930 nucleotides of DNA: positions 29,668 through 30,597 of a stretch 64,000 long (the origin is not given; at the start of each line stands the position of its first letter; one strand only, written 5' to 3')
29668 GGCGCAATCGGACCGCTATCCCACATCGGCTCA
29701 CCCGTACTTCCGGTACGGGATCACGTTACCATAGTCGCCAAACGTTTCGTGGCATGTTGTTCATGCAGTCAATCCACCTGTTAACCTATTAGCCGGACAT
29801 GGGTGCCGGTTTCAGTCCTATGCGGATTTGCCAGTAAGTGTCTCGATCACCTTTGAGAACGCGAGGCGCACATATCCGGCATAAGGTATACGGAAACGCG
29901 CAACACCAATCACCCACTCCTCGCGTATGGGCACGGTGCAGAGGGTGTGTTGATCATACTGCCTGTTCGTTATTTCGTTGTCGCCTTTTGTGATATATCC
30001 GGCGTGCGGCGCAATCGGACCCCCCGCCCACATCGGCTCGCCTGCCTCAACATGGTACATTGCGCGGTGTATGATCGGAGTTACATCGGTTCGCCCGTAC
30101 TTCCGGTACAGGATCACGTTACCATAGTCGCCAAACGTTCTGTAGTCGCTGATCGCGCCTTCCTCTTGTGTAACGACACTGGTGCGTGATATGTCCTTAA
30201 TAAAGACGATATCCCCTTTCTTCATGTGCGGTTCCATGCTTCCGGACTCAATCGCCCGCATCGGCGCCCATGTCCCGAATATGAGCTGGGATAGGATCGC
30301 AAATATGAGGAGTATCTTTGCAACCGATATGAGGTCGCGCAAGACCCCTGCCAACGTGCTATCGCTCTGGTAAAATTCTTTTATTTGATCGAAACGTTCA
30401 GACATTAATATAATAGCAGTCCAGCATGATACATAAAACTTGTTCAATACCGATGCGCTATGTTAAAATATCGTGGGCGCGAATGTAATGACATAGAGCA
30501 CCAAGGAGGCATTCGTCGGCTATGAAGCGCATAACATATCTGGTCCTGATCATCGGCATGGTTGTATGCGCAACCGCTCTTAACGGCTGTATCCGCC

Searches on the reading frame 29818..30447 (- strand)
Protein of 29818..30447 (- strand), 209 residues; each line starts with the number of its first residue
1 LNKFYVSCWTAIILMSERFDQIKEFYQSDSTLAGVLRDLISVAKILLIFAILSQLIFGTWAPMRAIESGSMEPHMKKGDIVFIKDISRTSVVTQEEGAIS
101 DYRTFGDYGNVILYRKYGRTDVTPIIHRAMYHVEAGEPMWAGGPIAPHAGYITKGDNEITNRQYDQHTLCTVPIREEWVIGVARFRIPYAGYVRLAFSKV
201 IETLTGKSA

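Call 17: search_protein_families(library=pfam, proteins=[window:29818-30447:-], max_evalue=0.01)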
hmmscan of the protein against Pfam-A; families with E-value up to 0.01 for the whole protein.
window:29818-30447:- (209 aa): 1 family
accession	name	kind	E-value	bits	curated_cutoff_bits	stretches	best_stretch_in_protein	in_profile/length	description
PF10502.14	Peptidase_S26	-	0.0027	18.1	22.9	1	40-89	2-51/168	Signal peptidase, peptidase S26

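Call 31: search_protein_families(library=ncbifam, proteins=[window:29818-30447:-], max_evalue=0.01)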
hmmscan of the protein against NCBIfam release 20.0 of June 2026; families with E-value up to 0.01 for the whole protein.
window:29818-30447:- (209 aa): 3 families
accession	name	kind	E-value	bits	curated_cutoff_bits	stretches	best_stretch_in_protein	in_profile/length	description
TIGR02228.1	sigpep_I_arch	equivalog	1.7e-15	57.2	51.85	1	37-201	4-137/158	signal peptidase I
NF046067.1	SigPepSipWBacil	equivalog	7.7e-06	25.6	190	1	62-194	39-137/189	signal peptidase I SipW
TIGR02227.1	sigpep_I_bact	equivalog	0.00014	21.7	47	1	44-121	3-67/162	signal peptidase I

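Call 53: find_homologous_proteins(query=window:29818-30447:-, max_evalue=1e-10)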
Query window:29818-30447:- (209 aa): 1532 proteins with E <= 1e-10 among 1638 candidates; the best 120 are listed.
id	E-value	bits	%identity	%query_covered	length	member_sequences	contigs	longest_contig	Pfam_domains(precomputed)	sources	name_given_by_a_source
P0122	2.0e-118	412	93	93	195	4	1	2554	-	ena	-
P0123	2.6e-115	401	91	93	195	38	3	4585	-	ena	-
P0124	1.7e-112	392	88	94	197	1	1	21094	-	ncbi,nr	ncbi:MAG: hypothetical protein C5S48_03780 [Candidatus Methanogaster sp.]|nr:MAG: hypothetical prote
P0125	1.3e-111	389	89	92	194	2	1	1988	-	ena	-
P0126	5.7e-109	381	87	93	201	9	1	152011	-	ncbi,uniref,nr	ncbi:MAG: S26 family signal peptidase [Candidatus Methanogaster sp.]|uniref:S26 family signal peptid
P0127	1.8e-108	379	86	93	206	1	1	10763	-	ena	-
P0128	1.3e-107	376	86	93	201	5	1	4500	-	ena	-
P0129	2.8e-107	375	86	94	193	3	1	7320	-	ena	-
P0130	2.7e-105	369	87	92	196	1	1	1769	-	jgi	-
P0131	2.7e-105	369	86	93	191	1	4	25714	-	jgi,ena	-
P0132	2.2e-104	366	86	90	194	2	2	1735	-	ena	-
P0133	8.8e-104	364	85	93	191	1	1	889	-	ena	-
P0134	9.9e-104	364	85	93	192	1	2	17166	-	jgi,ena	-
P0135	2.5e-103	362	85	92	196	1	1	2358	-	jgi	-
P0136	4.1e-103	362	89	85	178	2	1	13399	-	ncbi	-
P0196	5.0e-68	247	61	84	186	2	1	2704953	-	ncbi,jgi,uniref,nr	ncbi:signal peptidase I [Methanolobus zinderi]|uniref:Signal peptidase I n=1 Tax=Methanolobus zinder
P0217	7.4e-67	243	63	78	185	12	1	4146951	-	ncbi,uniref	ncbi:S26 family signal peptidase [Methanosarcina sp. Mfa9]|uniref:S26 family signal peptidase n=1 Ta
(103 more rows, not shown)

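Call 54: find_encoding_contigs(protein=P0196, flank=6000, max_places=2)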
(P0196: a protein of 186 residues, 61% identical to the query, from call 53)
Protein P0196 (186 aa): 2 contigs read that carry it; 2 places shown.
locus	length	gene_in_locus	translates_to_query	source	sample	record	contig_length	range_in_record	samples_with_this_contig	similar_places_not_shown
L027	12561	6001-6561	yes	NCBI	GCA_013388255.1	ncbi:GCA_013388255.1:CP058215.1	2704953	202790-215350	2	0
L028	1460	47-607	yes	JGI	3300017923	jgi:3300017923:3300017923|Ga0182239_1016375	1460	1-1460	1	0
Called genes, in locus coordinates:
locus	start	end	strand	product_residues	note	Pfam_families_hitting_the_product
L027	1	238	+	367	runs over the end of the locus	PF02655:ATP-grasp_3 (weak), PF15632:ATPgrasp_Ter (weak)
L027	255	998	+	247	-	PF21455:PylD_N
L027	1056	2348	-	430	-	PF08447:PAS_3, PF08448:PAS_4 (faint), PF14598:PAS_11 (faint), PF00989:PAS (weak), PF08447:PAS_3, PF13426:PAS_9 (weak)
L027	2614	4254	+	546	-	PF17651:Raco_middle, PF14574:RACo_C_ter, PF00037:Fer4 (faint), PF12837:Fer4_6 (faint), PF13237:Fer4_10 (weak), PF14697:Fer4_21 (weak), PF12838:Fer4_7 (weak), PF13187:Fer4_9 (weak)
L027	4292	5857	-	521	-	PF01336:tRNA_anti-codon (weak), PF00149:Metallophos, PF12850:Metallophos_2, PF04042:DNA_pol_E_B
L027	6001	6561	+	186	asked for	-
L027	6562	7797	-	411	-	PF01637:ATPase_2, PF05621:TniB (faint), PF13191:AAA_16, PF00004:AAA (weak), PF13401:AAA_22, PF22606:Cdc6-ORC-like_ATPase_lid, PF22703:Cdc6_lid, PF09079:WHD_Cdc6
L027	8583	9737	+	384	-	PF00282:Pyridoxal_deC, PF00266:Aminotran_5 (weak)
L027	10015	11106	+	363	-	PF02163:Peptidase_M50, PF00571:CBS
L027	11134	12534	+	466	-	PF01963:TraB_PrgY_gumN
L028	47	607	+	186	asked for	-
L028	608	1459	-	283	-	?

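Call 55: find_encoding_contigs(protein=P0217, flank=6000, max_places=2)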
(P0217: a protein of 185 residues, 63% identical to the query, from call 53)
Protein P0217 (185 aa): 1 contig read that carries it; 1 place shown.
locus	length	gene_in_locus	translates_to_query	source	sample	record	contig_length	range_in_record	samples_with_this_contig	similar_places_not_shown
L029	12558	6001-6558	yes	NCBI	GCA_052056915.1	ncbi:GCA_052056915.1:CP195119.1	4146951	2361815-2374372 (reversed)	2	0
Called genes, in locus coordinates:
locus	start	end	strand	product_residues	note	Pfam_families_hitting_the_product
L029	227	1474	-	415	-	PF03463:eRF1_1, PF18854:baeRF_family10, PF03464:eRF1_2, PF18859:acVLRF1 (weak), PF03465:eRF1_3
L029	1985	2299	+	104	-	-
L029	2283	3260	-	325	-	PF04055:Radical_SAM, PF08608:Wyosine_form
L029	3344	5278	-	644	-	PF01336:tRNA_anti-codon (weak), PF00149:Metallophos, PF04042:DNA_pol_E_B, PF12850:Metallophos_2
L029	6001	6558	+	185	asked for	-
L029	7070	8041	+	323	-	PF01207:Dus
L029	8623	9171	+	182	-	PF01558:POR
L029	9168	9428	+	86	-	PF00037:Fer4 (weak), PF12837:Fer4_6 (weak), PF13237:Fer4_10 (weak), PF14697:Fer4_21, PF12838:Fer4_7 (weak), PF13187:Fer4_9 (weak), PF00037:Fer4, PF12837:Fer4_6, +4 more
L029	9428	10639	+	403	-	PF01855:POR_N, PF02780:Transketolase_C (weak), PF17147:PFOR_II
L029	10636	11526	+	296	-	PF02775:TPP_enzyme_C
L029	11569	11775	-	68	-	-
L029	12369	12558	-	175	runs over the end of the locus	PF00515:TPR_1 (faint), PF07719:TPR_2 (faint), PF13174:TPR_6 (faint), PF13176:TPR_7 (faint), PF13181:TPR_8 (faint), PF13374:TPR_10 (faint), PF13424:TPR_12 (faint), PF13428:TPR_14 (faint)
